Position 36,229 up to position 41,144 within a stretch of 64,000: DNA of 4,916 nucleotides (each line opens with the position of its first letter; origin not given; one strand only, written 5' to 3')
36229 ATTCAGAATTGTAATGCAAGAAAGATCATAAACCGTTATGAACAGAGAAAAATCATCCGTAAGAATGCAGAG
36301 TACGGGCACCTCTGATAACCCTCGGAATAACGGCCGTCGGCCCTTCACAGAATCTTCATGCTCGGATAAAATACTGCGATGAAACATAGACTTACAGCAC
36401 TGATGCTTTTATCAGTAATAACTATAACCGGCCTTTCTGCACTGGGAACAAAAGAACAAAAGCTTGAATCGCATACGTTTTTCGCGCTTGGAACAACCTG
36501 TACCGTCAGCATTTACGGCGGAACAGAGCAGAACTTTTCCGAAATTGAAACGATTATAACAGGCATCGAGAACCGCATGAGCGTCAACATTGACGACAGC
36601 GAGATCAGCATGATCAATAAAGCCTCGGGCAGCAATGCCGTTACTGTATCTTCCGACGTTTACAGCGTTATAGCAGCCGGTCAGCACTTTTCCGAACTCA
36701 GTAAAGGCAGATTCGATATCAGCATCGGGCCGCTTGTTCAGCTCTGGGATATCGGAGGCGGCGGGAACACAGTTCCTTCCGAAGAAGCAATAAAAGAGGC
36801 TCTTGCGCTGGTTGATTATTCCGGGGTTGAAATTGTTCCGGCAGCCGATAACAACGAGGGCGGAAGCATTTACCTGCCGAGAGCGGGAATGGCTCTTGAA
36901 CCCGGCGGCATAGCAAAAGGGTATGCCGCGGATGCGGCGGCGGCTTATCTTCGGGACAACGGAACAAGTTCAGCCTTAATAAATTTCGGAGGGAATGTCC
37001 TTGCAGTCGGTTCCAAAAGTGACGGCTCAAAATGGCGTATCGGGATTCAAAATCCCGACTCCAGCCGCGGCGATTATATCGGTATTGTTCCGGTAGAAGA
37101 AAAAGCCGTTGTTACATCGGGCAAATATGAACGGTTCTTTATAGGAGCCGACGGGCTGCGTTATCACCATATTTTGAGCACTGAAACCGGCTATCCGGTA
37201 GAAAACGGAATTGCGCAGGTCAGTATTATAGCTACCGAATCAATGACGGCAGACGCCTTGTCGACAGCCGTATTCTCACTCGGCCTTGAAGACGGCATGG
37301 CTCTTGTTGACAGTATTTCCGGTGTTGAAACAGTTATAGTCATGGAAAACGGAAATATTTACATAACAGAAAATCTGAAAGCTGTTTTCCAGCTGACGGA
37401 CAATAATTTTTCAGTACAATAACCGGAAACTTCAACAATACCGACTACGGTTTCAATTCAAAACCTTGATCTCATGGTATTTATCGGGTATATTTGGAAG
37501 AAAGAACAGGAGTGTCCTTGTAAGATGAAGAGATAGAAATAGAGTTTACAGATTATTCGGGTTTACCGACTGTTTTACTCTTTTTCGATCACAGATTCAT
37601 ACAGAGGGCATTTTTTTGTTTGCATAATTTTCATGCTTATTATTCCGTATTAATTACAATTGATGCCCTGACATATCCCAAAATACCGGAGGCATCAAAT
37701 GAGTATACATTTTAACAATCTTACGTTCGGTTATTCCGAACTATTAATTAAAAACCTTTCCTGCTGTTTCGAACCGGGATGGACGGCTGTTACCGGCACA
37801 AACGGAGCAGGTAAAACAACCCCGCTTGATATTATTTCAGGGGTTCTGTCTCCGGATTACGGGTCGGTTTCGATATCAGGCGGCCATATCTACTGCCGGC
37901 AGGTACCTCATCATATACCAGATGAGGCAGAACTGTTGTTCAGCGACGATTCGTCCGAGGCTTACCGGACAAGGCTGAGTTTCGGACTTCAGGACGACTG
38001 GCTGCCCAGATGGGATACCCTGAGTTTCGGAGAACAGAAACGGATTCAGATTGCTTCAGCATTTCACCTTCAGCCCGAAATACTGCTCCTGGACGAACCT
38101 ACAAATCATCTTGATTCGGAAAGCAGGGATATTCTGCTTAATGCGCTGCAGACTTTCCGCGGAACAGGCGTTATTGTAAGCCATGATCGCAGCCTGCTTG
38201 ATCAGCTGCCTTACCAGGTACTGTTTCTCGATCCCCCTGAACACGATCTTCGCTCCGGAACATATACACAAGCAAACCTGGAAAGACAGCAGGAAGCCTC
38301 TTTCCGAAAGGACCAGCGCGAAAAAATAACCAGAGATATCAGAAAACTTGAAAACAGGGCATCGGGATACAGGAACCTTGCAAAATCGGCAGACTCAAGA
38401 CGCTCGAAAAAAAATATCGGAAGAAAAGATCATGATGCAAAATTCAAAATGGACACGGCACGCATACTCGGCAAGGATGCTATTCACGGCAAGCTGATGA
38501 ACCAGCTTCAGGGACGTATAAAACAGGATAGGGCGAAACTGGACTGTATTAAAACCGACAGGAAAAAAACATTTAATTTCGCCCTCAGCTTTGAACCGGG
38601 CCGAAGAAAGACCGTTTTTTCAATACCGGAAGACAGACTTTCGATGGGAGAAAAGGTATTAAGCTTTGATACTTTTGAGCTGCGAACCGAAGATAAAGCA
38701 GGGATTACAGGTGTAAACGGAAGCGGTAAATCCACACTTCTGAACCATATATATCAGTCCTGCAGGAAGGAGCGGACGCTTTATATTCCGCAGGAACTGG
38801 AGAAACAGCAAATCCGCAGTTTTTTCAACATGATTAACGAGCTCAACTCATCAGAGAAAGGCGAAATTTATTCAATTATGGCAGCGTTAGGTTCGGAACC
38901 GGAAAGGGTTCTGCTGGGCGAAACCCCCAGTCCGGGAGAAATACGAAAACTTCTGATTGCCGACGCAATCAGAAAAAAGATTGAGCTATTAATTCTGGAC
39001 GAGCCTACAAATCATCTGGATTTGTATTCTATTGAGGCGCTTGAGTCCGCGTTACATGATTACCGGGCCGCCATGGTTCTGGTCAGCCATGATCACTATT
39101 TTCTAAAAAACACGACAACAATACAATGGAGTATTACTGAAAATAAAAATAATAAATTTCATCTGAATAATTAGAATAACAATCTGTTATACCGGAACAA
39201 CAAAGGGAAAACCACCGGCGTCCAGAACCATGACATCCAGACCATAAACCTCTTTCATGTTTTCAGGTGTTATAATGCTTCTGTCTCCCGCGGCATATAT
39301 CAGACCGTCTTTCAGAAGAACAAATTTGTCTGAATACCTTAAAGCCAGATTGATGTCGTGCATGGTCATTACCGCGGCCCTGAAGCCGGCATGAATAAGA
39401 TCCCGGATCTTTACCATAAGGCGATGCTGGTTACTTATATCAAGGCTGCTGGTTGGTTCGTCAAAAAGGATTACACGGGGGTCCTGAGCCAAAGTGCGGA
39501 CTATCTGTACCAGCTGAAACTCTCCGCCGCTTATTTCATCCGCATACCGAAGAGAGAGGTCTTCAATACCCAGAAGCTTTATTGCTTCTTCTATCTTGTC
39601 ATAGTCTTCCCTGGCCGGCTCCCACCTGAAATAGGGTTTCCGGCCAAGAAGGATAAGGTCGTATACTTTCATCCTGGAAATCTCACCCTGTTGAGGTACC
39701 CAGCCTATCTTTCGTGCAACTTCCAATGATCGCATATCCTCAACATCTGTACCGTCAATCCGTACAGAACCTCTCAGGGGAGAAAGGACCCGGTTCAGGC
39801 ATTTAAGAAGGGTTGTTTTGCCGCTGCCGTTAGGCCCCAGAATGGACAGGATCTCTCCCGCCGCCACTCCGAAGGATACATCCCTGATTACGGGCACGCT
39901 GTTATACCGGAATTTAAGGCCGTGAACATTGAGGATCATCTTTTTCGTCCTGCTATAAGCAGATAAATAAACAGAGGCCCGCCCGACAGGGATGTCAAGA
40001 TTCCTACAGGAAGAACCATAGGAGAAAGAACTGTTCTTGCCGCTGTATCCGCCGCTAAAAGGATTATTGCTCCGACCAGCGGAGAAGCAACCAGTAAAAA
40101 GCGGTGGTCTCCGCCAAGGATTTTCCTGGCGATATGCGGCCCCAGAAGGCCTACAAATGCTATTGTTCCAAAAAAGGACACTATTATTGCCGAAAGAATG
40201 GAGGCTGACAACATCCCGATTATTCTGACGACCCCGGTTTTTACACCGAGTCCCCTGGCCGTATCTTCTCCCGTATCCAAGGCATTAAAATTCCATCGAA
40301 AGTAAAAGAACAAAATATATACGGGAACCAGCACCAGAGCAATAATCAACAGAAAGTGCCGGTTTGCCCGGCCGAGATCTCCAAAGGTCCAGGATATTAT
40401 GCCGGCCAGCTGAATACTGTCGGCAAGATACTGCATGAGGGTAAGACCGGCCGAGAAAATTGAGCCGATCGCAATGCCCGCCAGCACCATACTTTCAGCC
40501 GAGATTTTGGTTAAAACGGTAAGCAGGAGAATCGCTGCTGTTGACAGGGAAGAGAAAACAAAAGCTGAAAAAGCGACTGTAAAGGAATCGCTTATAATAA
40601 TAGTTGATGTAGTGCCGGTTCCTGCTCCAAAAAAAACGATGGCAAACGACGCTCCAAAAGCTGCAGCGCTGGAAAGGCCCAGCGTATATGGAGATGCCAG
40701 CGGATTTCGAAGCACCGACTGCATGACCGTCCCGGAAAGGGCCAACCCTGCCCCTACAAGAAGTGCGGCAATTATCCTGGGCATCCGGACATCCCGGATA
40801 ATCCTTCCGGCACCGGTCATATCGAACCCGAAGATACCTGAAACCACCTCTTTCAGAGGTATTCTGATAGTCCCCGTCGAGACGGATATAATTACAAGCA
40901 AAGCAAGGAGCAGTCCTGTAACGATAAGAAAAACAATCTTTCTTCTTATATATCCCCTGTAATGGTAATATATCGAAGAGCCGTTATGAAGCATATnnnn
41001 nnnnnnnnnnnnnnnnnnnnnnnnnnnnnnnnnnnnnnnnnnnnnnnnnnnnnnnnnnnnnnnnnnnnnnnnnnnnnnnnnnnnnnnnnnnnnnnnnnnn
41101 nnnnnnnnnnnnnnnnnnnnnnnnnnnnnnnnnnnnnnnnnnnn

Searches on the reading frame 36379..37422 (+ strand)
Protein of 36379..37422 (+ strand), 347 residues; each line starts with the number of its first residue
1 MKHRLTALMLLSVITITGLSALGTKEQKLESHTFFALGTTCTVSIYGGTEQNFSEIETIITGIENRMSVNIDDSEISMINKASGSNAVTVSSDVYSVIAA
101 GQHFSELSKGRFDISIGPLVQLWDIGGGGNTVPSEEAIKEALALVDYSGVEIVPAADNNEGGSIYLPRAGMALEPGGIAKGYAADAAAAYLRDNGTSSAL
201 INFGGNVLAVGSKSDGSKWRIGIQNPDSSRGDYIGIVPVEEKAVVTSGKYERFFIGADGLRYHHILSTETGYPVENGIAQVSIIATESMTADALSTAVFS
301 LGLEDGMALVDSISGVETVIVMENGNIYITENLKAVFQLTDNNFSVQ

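Call 43: search_protein_families(library=pfam, proteins=[window:36379-37422:+], max_evalue=0.00001)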
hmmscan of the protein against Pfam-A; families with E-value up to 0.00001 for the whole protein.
window:36379-37422:+ (347 aa): 1 family
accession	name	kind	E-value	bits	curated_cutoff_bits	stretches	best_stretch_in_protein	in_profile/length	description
PF02424.20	ApbE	-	9.9e-90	301.1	25.6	1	37-319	1-265/266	ApbE family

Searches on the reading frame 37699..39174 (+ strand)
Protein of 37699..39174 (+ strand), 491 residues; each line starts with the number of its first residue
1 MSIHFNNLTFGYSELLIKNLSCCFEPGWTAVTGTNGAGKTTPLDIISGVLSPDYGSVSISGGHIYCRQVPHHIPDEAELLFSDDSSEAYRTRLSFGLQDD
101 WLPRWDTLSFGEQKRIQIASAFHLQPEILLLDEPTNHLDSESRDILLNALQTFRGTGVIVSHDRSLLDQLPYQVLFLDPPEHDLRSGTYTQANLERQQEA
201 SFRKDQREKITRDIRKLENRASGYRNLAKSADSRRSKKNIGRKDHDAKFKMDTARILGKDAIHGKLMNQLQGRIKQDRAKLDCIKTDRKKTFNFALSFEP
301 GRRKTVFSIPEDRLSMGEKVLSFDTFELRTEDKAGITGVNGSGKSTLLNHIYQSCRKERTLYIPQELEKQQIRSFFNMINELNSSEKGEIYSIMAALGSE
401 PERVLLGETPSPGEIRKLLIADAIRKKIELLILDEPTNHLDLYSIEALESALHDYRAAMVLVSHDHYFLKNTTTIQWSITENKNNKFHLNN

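Call 44: search_protein_families(library=pfam, proteins=[window:37699-39174:+], max_evalue=0.00001)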
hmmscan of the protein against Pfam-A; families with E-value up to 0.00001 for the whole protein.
window:37699-39174:+ (491 aa): 6 families
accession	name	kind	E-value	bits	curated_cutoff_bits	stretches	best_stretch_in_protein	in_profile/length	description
PF00005.33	ABC_tran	-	3.8e-32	112.2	25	2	18-136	2-137/137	ABC transporter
PF13304.12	AAA_21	-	7.2e-15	56.3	27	0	106-160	236-295/304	AAA domain, putative AbiEii toxin, Type IV TA system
PF02463.25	SMC_N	-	3.2e-10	40.3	40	0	19-51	17-49/220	RecF/RecN/SMC N terminal domain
PF13555.12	AAA_29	-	1e-09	38.4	27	0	27-53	23-49/61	P-loop containing region of AAA domain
PF13476.12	AAA_23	-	1.3e-06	29.7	27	0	19-100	12-84/201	AAA domain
PF13401.12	AAA_22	-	4e-06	27.6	27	0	336-452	10-108/130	AAA domain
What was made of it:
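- Checked: One 1-mismatch copy (38706, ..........) lies inside an ABC-ATPase ORF (call 44).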

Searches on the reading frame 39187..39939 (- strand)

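Call 44: search_protein_families(library=pfam, proteins=[window:39187-39939:-], max_evalue=0.00001)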
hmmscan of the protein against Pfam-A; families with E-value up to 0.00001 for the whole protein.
window:39187-39939:- (250 aa): 2 families
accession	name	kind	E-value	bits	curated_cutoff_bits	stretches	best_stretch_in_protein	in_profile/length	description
PF00005.33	ABC_tran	-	2.9e-31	109.3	25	1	19-164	2-137/137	ABC transporter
PF13304.12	AAA_21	-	4.4e-10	40.5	27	0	32-54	3-25/304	AAA domain, putative AbiEii toxin, Type IV TA system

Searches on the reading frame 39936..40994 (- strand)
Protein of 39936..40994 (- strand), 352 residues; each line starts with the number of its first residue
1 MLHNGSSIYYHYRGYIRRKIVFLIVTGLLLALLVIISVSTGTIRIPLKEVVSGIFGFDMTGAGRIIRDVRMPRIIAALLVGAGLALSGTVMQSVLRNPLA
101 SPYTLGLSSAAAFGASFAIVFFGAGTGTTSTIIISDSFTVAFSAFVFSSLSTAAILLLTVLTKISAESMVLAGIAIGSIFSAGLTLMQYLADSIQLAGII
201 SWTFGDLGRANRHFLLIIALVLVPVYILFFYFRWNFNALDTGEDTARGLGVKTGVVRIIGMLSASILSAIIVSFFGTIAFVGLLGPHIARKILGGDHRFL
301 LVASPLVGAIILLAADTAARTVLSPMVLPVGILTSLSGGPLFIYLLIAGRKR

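Call 44: search_protein_families(library=pfam, proteins=[window:39936-40994:-], max_evalue=0.00001)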
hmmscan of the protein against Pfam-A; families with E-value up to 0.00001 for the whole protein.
window:39936-40994:- (352 aa): 1 family
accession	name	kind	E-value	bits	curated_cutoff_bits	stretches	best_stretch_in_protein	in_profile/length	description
PF01032.23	FecCD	-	9.8e-83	278.2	26.5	1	29-347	1-310/311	FecCD transport family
